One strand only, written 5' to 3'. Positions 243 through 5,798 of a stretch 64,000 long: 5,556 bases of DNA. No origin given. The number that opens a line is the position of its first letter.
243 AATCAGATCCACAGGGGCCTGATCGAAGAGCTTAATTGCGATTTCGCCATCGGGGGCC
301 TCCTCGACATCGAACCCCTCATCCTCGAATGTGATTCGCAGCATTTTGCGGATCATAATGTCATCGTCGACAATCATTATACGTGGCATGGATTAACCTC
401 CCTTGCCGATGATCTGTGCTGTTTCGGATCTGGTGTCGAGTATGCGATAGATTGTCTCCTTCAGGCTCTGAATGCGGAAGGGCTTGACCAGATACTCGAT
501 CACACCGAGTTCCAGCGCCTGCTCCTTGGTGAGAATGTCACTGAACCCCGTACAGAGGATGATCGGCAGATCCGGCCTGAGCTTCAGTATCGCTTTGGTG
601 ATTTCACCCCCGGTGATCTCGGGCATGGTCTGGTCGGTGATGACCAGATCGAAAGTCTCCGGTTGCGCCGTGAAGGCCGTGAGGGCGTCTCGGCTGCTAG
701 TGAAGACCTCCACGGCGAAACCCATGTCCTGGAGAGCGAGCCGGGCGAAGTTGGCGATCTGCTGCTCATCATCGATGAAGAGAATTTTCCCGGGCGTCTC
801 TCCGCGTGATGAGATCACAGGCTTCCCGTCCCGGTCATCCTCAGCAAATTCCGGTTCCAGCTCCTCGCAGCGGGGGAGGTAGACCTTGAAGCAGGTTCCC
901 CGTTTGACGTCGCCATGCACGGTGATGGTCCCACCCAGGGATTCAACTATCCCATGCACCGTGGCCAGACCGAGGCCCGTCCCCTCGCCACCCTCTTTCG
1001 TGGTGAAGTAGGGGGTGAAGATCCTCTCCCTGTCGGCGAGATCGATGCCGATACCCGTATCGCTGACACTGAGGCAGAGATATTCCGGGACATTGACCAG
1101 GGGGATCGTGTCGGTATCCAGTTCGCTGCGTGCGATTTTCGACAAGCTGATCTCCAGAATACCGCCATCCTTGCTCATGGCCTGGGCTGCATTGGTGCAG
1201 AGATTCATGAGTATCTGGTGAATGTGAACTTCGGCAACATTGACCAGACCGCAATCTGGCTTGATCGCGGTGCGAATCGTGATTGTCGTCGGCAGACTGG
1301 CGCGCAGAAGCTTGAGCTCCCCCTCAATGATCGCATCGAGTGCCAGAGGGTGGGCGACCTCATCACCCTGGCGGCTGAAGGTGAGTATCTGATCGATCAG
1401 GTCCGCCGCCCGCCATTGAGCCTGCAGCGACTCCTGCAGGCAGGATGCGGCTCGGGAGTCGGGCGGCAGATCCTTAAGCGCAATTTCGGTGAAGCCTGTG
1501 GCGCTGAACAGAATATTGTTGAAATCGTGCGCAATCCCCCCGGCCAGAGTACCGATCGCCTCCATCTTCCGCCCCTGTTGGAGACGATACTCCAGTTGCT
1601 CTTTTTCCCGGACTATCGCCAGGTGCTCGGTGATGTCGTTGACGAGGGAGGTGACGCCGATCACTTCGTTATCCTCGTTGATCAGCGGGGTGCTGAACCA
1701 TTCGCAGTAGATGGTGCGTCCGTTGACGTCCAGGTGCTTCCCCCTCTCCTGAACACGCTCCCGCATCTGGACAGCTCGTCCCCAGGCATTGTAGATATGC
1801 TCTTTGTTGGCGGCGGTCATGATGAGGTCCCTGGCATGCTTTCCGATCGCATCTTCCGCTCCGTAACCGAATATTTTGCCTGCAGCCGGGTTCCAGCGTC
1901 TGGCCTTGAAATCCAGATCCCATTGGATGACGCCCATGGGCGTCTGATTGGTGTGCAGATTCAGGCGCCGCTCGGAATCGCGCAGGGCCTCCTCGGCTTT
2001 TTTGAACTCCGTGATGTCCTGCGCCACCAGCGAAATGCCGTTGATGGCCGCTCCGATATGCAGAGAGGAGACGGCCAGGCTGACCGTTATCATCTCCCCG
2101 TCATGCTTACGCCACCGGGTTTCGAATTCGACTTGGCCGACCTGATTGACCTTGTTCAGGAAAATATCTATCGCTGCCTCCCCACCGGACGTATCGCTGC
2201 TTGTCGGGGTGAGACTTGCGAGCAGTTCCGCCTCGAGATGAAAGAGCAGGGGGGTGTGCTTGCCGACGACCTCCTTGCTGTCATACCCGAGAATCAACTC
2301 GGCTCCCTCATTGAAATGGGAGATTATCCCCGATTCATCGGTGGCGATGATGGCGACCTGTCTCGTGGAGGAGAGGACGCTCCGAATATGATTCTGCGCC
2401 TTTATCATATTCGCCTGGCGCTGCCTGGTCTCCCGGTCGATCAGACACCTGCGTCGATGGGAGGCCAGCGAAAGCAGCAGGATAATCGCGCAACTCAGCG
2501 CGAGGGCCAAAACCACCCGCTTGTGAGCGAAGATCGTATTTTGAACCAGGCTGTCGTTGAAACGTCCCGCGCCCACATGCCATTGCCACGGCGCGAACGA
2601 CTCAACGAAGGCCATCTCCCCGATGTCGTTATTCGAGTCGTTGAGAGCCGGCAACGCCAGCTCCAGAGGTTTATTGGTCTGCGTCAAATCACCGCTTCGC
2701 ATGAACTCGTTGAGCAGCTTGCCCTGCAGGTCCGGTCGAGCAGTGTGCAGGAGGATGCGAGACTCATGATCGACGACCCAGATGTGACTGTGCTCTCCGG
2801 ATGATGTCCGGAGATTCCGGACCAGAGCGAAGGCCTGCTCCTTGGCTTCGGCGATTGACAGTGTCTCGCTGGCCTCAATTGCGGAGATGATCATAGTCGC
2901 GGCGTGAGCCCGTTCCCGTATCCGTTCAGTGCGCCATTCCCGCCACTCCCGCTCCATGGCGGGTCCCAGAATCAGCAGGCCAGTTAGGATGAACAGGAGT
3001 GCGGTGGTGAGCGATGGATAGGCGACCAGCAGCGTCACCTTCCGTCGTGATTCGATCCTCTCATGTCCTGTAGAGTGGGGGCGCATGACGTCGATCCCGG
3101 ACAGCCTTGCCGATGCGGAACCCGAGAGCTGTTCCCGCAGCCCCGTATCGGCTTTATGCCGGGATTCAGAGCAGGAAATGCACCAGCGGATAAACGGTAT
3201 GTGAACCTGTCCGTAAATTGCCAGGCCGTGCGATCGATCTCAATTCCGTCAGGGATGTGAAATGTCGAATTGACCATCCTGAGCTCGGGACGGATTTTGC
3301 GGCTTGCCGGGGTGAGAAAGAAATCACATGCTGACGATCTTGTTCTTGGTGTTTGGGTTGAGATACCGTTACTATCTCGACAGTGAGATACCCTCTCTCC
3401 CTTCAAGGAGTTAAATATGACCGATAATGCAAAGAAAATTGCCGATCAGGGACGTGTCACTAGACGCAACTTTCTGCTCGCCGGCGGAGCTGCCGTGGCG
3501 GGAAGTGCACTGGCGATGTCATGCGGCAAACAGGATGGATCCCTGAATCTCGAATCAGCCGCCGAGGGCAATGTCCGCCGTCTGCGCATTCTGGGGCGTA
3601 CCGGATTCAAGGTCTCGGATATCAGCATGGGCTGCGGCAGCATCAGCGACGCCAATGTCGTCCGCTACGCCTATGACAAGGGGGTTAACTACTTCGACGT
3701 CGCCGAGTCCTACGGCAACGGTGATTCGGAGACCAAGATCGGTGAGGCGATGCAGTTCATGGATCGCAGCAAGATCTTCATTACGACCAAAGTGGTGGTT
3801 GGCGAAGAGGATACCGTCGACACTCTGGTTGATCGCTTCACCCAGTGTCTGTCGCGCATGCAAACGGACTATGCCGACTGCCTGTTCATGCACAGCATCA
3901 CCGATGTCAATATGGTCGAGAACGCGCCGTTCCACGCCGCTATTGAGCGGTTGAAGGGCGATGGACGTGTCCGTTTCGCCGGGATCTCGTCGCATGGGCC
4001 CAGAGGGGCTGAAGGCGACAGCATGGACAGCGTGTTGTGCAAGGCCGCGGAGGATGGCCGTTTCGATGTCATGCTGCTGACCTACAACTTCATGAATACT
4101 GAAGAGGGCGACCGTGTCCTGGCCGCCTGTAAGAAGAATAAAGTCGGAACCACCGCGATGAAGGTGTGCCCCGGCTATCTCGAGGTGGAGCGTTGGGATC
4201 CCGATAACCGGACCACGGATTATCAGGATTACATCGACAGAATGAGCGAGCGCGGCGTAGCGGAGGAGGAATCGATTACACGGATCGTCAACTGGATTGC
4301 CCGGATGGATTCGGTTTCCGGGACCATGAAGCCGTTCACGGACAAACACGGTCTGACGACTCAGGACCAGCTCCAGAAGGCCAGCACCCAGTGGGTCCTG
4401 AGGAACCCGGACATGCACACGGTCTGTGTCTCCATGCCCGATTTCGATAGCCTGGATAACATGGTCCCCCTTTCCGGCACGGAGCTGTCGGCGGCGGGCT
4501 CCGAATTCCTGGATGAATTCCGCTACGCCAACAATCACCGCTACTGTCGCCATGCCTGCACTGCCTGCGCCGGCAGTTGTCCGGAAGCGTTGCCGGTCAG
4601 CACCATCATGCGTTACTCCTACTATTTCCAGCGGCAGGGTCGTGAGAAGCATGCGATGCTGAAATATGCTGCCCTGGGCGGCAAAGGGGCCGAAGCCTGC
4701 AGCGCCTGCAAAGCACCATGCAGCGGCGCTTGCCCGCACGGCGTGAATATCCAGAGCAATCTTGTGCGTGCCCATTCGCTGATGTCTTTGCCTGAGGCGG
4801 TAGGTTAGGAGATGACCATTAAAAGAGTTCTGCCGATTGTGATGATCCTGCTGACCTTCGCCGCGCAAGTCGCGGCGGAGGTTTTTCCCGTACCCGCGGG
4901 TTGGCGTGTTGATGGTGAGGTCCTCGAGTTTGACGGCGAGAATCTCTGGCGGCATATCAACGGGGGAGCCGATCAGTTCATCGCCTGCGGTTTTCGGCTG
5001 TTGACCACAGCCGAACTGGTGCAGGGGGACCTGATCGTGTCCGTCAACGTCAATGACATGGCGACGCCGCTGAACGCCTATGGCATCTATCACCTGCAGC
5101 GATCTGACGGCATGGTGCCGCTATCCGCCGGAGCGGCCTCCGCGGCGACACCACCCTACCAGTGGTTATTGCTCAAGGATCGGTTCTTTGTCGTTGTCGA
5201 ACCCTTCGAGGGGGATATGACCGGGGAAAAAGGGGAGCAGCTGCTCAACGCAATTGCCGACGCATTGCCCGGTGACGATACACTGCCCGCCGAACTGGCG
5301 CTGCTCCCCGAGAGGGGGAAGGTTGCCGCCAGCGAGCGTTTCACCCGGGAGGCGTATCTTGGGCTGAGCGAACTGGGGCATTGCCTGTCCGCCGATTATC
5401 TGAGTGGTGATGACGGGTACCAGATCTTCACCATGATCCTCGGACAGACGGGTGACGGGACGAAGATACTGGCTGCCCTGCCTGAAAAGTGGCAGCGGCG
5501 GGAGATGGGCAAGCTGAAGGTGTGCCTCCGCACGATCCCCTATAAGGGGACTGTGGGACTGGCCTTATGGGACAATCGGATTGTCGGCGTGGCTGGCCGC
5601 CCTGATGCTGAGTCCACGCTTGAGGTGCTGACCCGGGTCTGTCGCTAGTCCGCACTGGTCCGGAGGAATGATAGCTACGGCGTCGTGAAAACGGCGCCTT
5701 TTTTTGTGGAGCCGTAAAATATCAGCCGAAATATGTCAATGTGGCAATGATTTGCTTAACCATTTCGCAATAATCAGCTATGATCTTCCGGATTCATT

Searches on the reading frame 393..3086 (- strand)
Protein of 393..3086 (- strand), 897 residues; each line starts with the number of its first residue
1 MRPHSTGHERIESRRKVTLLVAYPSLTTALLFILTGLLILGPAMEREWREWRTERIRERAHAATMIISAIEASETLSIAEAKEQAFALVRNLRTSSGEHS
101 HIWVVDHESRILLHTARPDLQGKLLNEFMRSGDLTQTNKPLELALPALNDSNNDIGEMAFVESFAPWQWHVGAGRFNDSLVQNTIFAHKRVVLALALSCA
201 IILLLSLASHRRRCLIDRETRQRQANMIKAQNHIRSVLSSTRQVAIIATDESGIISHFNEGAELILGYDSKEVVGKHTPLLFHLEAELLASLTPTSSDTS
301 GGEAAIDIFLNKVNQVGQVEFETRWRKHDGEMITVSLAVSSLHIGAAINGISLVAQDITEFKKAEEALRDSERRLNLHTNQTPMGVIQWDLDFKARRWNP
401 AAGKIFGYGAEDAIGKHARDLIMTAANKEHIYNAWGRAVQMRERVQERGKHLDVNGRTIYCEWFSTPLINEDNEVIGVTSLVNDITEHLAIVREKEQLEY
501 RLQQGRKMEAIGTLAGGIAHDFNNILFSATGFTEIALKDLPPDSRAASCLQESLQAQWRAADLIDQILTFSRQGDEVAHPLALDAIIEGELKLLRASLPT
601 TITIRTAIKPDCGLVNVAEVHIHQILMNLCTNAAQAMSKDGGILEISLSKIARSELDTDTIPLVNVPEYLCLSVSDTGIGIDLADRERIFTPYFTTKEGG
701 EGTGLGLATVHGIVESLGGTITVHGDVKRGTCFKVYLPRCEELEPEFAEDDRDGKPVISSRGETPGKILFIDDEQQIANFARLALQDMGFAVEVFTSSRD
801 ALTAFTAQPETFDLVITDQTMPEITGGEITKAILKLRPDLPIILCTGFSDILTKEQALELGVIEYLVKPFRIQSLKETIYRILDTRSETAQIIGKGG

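Call 18: search_protein_families(library=pfam, proteins=[window:393-3086:-], max_evalue=0.00001)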
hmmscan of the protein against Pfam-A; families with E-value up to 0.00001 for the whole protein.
window:393-3086:- (897 aa): 9 families
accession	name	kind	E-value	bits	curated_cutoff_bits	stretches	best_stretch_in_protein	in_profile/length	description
PF13426.13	PAS_9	-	1.9e-23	83.1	27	2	397-487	15-103/103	PAS domain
PF02518.31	HATPase_c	-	4.1e-23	82.4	26.4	1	619-739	3-109/111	Histidine kinase-, DNA gyrase B-, and HSP90-like ATPase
PF00072.30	Response_reg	-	7.7e-23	81.2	30.2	1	768-879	1-110/111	Response regulator receiver domain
PF00989.32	PAS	-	1.1e-22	80.6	22.6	2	380-485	8-113/113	PAS fold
PF08448.16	PAS_4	-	3.8e-21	75.8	23.1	1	380-487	2-107/110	PAS fold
PF08269.17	dCache_2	-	4.4e-12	46.2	26.5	1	49-183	43-189/298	Cache domain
PF17200.10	sCache_2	-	2.2e-08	34.6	25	0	54-127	7-82/155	Single Cache domain 2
PF08447.18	PAS_3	-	2e-07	31.6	25.6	0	397-479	3-86/89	PAS fold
PF00512.31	HisKA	-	4.5e-07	30.3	26.9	1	512-574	3-64/66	His Kinase A (phospho-acceptor) domain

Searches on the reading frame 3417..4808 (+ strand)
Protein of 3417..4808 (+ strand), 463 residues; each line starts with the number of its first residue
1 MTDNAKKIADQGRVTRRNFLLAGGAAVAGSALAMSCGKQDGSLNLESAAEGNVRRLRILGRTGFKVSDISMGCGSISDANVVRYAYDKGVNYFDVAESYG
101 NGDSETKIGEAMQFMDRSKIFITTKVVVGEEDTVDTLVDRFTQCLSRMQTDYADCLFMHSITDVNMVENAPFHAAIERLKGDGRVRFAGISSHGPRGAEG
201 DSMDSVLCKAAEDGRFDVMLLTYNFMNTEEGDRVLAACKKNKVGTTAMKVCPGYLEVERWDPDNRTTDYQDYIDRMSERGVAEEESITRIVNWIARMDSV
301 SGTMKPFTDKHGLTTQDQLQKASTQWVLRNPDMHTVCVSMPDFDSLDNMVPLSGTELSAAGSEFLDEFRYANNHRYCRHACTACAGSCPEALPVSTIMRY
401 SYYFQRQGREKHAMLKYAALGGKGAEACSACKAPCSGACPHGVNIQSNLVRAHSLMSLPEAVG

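Call 18: search_protein_families(library=pfam, proteins=[window:3417-4808:+], max_evalue=0.00001)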
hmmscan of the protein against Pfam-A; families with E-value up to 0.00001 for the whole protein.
window:3417-4808:+ (463 aa): 1 family
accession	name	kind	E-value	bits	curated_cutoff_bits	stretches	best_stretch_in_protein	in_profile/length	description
PF00248.27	Aldo_ket_red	-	1.3e-22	80.7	24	1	79-256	22-198/291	Aldo/keto reductase family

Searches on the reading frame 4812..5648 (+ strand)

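Call 18: search_protein_families(library=pfam, proteins=[window:4812-5648:+], max_evalue=0.00001)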
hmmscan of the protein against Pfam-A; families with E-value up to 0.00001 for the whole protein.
window:4812-5648:+ (278 aa): 1 family
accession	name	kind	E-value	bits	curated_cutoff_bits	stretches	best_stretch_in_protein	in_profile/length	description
PF20244.3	DUF6599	-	1.1e-27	97.2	27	1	28-207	1-182/186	Family of unknown function (DUF6599)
